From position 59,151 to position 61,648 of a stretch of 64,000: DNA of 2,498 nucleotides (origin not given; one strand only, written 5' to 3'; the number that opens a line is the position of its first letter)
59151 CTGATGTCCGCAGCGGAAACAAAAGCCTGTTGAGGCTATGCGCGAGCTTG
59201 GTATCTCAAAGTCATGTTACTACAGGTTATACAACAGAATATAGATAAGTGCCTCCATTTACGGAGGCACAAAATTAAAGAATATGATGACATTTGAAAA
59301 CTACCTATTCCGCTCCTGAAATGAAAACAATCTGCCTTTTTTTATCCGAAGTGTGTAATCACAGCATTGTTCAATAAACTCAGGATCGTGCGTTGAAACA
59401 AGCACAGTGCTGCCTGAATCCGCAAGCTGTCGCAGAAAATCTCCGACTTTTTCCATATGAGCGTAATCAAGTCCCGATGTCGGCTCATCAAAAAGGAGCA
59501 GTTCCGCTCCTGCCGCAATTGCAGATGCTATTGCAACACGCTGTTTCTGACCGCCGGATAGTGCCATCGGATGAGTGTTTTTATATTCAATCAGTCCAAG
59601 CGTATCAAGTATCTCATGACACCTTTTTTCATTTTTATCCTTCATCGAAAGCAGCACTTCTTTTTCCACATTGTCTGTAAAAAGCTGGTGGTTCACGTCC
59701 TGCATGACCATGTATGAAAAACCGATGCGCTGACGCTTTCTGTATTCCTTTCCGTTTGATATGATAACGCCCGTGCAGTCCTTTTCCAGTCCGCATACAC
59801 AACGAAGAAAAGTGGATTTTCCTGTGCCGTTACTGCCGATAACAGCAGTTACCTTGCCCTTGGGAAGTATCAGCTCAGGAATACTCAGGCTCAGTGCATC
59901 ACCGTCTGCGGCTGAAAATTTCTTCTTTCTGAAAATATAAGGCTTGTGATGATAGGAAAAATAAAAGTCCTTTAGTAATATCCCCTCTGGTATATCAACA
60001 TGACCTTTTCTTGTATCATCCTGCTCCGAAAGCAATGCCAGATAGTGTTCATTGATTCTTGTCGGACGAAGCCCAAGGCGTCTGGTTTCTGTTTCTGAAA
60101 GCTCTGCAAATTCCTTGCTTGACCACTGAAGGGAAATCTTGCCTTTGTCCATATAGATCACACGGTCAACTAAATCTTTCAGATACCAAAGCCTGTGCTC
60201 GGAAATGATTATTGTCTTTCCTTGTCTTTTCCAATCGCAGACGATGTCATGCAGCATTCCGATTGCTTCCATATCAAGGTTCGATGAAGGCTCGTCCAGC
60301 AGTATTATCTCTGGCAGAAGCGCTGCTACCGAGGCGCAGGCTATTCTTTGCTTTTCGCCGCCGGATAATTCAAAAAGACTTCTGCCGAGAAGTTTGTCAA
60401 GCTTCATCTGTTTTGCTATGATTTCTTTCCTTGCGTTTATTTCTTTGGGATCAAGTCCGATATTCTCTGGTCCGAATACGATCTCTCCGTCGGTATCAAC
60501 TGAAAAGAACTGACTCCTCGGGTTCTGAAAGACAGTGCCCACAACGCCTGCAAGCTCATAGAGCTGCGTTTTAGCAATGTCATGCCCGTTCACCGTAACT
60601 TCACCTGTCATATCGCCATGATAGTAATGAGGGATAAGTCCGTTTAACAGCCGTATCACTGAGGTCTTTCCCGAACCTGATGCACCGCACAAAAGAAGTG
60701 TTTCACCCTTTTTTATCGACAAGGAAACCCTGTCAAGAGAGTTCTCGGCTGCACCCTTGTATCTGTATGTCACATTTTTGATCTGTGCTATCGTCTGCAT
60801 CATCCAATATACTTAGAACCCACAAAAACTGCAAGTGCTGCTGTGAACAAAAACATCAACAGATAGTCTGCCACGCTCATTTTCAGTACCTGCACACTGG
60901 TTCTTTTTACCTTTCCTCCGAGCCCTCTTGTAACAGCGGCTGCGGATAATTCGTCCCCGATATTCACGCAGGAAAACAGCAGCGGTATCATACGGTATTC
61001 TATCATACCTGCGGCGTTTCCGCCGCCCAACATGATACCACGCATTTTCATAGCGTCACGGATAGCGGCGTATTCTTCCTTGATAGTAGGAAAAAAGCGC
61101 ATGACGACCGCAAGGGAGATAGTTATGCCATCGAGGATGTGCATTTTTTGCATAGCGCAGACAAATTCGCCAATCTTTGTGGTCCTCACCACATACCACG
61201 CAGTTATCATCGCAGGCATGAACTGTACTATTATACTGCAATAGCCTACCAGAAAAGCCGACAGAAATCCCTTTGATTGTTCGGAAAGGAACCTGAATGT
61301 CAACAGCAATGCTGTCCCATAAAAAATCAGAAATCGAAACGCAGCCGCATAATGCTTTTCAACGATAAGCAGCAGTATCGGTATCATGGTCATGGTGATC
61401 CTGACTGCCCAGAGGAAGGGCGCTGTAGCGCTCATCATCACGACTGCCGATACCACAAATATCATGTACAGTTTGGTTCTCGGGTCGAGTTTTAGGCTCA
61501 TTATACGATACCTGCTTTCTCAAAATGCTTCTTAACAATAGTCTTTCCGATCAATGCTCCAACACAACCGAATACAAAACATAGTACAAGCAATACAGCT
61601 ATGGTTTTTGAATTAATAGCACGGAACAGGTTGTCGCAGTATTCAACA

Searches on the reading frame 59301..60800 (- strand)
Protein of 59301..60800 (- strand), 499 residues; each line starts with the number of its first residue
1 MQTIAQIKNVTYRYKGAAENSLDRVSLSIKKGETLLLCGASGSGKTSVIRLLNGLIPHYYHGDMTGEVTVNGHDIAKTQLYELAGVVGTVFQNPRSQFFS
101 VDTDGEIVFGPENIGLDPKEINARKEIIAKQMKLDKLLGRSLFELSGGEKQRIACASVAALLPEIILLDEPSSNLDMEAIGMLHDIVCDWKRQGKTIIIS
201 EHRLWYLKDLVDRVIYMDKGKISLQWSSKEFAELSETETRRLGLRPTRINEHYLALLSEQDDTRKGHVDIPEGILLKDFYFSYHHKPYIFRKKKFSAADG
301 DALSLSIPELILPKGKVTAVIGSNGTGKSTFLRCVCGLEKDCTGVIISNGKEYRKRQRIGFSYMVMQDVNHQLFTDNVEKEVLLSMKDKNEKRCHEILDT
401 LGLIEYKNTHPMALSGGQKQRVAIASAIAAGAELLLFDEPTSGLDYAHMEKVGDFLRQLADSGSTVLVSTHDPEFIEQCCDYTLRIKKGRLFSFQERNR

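Call 68: search_protein_families(library=pfam, proteins=[window:59301-60800:-], max_evalue=0.00001)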
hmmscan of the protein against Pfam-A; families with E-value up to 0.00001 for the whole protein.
window:59301-60800:- (499 aa): 9 families
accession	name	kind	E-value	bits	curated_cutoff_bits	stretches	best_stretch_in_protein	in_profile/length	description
PF00005.33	ABC_tran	-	1.2e-51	175.3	25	2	310-442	6-137/137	ABC transporter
PF13304.12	AAA_21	-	5.2e-18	66.6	27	1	400-476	221-303/304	AAA domain, putative AbiEii toxin, Type IV TA system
PF02463.25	SMC_N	-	3.3e-17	63.1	40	1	314-487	23-212/220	RecF/RecN/SMC N terminal domain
PF13555.12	AAA_29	-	4.5e-07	30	27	0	313-332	21-39/61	P-loop containing region of AAA domain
PF13175.12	AAA_15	-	2.7e-06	27.7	32.1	0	316-333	24-41/374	AAA ATPase domain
PF13401.12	AAA_22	-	5.9e-06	27.1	27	0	34-57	7-30/130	AAA domain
PF13191.12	AAA_16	-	6.3e-06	27.2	32.6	0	31-52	23-44/167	AAA ATPase domain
PF03193.22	RsgA_GTPase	-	8.5e-06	26.1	30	0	13-54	88-128/174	RsgA GTPase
PF13476.12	AAA_23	-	9e-06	26.9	27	0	314-336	18-40/201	AAA domain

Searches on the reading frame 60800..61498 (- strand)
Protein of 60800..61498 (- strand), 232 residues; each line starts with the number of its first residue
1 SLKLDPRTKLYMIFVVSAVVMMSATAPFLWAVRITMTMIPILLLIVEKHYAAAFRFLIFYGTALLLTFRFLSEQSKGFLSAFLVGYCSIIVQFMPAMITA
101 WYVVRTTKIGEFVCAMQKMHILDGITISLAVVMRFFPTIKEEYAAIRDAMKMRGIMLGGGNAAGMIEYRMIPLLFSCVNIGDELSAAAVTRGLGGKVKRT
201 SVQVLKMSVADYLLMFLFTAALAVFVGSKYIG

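Call 107: search_protein_families(library=pfam, proteins=[window:60800-61498:-], max_evalue=0.00001)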
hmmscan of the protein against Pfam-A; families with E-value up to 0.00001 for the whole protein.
window:60800-61498:- (232 aa): 1 family
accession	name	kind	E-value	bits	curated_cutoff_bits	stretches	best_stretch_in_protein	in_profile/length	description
PF02361.21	CbiQ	-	7.4e-13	49.1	25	1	4-197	8-211/216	Cobalt transport protein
